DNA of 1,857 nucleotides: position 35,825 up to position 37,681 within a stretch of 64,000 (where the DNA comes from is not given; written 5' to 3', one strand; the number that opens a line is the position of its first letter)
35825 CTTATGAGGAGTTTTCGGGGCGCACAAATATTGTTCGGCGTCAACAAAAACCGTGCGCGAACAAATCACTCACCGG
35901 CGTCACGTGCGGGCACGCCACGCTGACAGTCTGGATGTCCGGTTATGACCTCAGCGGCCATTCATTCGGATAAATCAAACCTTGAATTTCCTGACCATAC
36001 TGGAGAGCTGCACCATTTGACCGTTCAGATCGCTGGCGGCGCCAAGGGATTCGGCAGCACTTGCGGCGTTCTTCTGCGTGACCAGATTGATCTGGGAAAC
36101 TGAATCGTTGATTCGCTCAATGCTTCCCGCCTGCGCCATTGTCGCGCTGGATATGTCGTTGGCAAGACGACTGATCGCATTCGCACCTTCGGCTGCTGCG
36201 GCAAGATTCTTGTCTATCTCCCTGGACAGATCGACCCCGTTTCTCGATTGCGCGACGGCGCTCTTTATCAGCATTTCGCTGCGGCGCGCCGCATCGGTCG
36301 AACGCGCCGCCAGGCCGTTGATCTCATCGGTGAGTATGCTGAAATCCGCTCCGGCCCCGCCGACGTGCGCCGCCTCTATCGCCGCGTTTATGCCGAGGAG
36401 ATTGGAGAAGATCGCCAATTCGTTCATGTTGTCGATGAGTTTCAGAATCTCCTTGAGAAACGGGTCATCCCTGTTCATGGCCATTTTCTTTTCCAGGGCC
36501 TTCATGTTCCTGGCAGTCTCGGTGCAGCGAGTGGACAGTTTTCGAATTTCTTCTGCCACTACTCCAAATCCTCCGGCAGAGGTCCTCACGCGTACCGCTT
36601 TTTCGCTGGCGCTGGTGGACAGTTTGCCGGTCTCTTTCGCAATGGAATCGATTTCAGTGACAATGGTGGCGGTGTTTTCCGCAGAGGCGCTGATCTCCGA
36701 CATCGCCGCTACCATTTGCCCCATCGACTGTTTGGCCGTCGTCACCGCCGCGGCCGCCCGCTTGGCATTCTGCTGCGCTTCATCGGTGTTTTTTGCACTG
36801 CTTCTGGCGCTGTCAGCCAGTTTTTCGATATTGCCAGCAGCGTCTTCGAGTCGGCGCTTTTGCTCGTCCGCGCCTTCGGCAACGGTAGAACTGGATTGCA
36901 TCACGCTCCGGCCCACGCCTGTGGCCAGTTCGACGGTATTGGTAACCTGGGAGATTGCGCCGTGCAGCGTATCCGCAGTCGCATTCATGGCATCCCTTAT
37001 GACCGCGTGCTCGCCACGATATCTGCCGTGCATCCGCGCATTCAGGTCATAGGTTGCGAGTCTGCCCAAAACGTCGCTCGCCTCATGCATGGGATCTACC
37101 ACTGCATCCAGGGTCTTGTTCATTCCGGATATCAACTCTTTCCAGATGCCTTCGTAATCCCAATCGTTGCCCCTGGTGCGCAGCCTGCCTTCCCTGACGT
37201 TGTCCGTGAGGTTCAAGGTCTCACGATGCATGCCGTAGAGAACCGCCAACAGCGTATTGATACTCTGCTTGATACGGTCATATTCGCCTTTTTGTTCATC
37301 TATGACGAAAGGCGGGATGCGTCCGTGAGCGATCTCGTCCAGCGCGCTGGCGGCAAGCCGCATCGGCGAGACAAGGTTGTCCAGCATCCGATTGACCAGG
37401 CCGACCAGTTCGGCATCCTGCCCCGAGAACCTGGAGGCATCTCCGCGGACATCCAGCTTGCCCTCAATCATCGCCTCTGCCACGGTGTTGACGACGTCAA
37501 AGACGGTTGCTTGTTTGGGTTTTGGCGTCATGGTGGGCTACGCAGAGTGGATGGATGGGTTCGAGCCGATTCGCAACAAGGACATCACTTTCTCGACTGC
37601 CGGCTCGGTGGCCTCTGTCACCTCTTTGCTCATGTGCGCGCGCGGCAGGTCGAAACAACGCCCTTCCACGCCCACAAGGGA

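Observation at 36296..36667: MCP signalling domain carries two tandem hairpin tips with complementary degeneration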

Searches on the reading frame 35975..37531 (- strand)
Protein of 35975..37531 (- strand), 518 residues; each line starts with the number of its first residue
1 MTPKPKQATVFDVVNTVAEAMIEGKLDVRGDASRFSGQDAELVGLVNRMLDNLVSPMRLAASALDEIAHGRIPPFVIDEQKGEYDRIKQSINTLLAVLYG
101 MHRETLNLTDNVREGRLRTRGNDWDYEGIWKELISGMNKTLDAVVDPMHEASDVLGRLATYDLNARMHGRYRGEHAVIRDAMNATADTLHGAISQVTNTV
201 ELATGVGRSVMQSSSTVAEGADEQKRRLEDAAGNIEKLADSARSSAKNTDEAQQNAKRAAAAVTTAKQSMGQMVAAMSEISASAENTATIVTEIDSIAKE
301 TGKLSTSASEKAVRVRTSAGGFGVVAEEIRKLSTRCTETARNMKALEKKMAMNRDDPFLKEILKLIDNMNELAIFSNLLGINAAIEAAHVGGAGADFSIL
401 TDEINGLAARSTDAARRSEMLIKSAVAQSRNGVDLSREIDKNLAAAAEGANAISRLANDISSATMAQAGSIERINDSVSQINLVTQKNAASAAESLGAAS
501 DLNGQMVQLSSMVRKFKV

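Call 3: search_protein_families(library=pfam, proteins=[window:35975-37531:-], max_evalue=1)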
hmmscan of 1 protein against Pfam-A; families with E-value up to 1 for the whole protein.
window:35975-37531:- (518 aa): 8 families
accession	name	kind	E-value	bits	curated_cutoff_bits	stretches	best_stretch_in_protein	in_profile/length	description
PF18947.5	HAMP_2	-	4.2e-33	113.6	24.3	2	126-189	2-65/67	HAMP domain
PF00015.26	MCPsignal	-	2.4e-29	102.8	34.6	2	359-485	32-172/172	Methyl-accepting chemotaxis protein (MCP) signalling domain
PF20155.4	TMP_3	-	0.014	15.6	41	2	263-345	3-85/192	Tape measure protein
PF10824.14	T7SS_ESX_EspC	-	0.019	15.9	23.5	0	257-297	53-93/100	Excreted virulence factor EspC, type VII ESX diderm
PF01544.23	CorA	-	0.019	14.7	27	1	78-255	60-221/292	CorA-like Mg2+ transporter protein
PF10157.14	BORCS6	-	0.1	13.2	35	0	237-298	33-94/101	BLOC-1-related complex sub-unit 6 C-terminal helix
PF22886.1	DUF7021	-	0.12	12.7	27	1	254-364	10-121/123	Domain of unknown function (DUF7021)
PF25547.1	WXG100_2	-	0.58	10.6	27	1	228-293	38-107/150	WXG100 like domain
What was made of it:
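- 35975..37531 (-): Gene for the 518-aa soluble MCP-like protein. It is probably the counterpart of the protein annotated MvhV in the Geobacter sulfurreducens Mvh cluster; I did not check this by sequence. Pfam HAMP_2 113.6 bits and MCPsignal 102.8 bits (call 3).
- On MCP signalling domain (Pfam PF00015): The best stretch is aa 359-485 against profile positions 32-172 (call 3).
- Closest known: Canonical 36H methyl-accepting chemotaxis proteins. Same: Pfam MCPsignal scores above its cut-off (call 3).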

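Call 4: search_protein_families(library=ncbifam, proteins=[window:35975-37531:-], max_evalue=1)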
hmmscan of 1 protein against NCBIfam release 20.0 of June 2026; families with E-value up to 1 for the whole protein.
window:35975-37531:- (518 aa): 16 families
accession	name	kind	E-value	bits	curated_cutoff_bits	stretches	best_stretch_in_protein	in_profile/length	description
NF041847.1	transduc_aer2_vibrio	equivalog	9.2e-59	199.4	1200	3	103-349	414-660/804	aerotaxis transducer Aer2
NF047851.1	MCPCitTducer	equivalog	4.6e-34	118.4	900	2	362-518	360-516/553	methyl-accepting chemotaxis citrate transducer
NF007309.0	PRK09793.1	equivalog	5.8e-30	104.7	903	2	363-517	358-512/533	methyl-accepting chemotaxis protein IV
NF011615.0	PRK15041.1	equivalog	1.4e-27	96.6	947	2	362-518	361-517/554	methyl-accepting chemotaxis protein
NF011622.0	PRK15048.1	equivalog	1.5e-26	93.6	900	2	360-517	357-514/553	methyl-accepting chemotaxis protein II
NF058645.1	MCPCtpMPsAe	equivalog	1.5e-16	60.3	900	2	361-518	387-558/558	methyl-accepting chemotaxis protein CtpM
NF050802.1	AspChtxCcaA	equivalog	6.5e-12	44.6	1300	2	359-436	572-645/700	aspartate chemotaxis receptor CcaA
NF004208.0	PRK05658.1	equivalog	0.0047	16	555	1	179-356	142-319/631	RNA polymerase sigma factor RpoD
NF003413.0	PRK04778.1-7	equivalog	0.019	13.4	556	1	220-356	274-410/564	septation ring formation regulator EzrA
TIGR02168.1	SMC_prok_B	equivalog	0.022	12.5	567.35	1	183-358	635-815/1181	chromosome segregation protein SMC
NF003034.1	PRK03918.1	equivalog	0.025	12.6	700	1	227-351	159-283/878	DNA double-strand break repair ATPase Rad50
NF041034.1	Rad50_Sulf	equivalog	0.034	12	1000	1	213-356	185-319/872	DNA double-strand break repair ATPase Rad50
NF043078.1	MMSYN1_0168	equivalog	0.21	10.1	800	1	177-362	141-324/649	oligopeptide ABC transporter ATP-binding protein OppF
TIGR00055.1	uppS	equivalog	0.23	10.8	109.55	1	231-318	93-180/228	polyprenyl diphosphate synthase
NF047515.1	SpiroCoCo_C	equivalog_domain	0.24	10.5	125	1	212-337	124-252/313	SpiroCoCo family coiled-coil protein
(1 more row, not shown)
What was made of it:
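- Checked: Pfam MCPsignal and NCBIfam models also match in two stretches (calls 3, 4).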

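Call 5: search_solved_structures(query=window:35975-37531:-, max_evalue=0.01, show_alignments=3)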
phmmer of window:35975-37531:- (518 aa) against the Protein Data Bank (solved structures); distinct sequences matched with E-value up to 0.01: 16.
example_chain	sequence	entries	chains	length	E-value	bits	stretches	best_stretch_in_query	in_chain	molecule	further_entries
3zx6_A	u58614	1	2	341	2.5e-17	66.6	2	373-517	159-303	HAMP, METHYL-ACCEPTING CHEMOTAXIS PROTEIN I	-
6s1k_E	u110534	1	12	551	8.2e-16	61.6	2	375-517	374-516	Methyl-accepting chemotaxis protein I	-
8c5v_I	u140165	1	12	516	1.4e-15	60.9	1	373-516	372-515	Methyl-accepting chemotaxis protein I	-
1qu7_A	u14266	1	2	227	4.2e-15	59.3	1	373-517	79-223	METHYL-ACCEPTING CHEMOTAXIS PROTEIN I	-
31cj_A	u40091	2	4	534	1.4e-11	47.6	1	366-499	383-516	Aerotaxis receptor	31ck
9trk_A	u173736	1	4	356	1.1e-10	44.7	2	12-139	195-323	histidine kinase,Gcn4p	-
2ch7_B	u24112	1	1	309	8.9e-08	35.1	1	266-512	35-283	METHYL-ACCEPTING CHEMOTAXIS PROTEIN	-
3ja6_H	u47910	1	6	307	1.2e-07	34.7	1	266-512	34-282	Methyl-accepting chemotaxis protein 2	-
2ch7_A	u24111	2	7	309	2.4e-07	33.7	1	266-510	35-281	METHYL-ACCEPTING CHEMOTAXIS PROTEIN | Methyl-accepting chemotaxis protein 2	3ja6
3g67_A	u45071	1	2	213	4.6e-06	29.5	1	325-419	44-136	Methyl-accepting chemotaxis protein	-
3g6b_A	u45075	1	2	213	5.1e-06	29.3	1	325-420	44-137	Methyl-accepting chemotaxis protein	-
3ur1_C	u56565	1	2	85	6.4e-06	29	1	359-417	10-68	Methyl-accepting chemotaxis protein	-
4jpb_B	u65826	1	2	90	6.6e-06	29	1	359-417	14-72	Methyl-accepting chemotaxis protein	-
9trj_A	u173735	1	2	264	0.00011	24.9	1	79-212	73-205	histidine kinase,Gcn4p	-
6s18_A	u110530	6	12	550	0.00017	24.3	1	255-518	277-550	Aromatic acid chemoreceptor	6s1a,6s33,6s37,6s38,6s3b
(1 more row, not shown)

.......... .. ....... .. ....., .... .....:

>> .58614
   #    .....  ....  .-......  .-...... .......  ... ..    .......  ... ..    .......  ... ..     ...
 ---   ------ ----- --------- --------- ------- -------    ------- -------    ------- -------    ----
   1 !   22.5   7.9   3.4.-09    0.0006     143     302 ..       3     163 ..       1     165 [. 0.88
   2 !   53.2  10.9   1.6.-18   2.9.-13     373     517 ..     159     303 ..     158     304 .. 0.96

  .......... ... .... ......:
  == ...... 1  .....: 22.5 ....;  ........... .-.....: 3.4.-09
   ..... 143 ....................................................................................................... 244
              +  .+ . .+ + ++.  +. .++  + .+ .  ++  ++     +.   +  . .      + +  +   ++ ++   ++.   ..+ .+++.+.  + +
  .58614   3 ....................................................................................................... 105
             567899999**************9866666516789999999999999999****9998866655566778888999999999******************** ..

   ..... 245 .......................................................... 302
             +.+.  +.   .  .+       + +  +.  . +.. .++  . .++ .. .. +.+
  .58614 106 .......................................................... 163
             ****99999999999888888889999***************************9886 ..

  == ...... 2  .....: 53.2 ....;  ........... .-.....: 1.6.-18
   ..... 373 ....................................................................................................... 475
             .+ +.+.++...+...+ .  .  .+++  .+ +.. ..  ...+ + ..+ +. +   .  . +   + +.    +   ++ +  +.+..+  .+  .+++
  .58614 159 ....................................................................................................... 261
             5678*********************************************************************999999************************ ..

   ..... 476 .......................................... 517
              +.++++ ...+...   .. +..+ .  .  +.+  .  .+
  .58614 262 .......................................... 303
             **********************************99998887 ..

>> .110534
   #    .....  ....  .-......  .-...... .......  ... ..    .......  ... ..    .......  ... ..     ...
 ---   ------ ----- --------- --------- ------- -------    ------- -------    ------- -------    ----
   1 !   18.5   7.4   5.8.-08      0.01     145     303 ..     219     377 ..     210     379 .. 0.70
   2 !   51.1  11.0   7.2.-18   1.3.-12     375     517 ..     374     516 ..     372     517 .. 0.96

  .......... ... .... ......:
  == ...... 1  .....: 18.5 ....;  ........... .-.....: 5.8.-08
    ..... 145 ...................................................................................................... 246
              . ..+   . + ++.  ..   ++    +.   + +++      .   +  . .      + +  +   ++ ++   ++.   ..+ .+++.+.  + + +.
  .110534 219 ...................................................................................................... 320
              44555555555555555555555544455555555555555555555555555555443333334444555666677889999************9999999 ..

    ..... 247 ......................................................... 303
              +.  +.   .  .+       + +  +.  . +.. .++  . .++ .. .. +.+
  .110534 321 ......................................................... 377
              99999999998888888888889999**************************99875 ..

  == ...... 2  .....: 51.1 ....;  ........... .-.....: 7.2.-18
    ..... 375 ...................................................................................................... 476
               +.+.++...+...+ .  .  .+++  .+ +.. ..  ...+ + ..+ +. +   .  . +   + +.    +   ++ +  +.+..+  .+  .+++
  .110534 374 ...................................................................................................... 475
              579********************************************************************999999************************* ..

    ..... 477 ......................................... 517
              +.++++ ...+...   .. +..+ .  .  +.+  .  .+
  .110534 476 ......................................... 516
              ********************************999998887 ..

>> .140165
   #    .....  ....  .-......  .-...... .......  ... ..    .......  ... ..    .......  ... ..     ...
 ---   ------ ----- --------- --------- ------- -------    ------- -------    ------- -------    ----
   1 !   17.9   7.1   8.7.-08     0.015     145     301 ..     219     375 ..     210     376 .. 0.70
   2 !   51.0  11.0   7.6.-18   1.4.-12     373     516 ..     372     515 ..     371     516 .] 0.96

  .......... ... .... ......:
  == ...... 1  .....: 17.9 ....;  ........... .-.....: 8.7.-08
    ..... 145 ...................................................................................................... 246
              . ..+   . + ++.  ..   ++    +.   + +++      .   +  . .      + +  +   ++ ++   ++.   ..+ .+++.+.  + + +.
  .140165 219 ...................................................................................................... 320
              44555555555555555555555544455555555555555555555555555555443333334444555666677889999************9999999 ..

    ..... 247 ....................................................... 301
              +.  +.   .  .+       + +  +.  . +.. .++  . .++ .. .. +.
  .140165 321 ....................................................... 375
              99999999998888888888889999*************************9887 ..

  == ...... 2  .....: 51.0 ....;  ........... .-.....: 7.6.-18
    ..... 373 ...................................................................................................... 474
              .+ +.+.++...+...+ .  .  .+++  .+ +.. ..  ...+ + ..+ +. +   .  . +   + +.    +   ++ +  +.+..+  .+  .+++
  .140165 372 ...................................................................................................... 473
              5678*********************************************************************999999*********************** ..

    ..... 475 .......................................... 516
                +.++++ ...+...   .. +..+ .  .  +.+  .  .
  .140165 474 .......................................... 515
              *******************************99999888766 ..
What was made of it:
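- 35978..36355 (-): aa 393-518: ascending arm. It aligns without gaps to Tsr 392-517. Call 5.
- On DosM-type double-signalling-domain receptors (F9): The two arms each align once to Tsr (call 5).
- Checked: Both pieces are gapless, which leaves a 75-aa insertion exactly at the tip (call 5).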
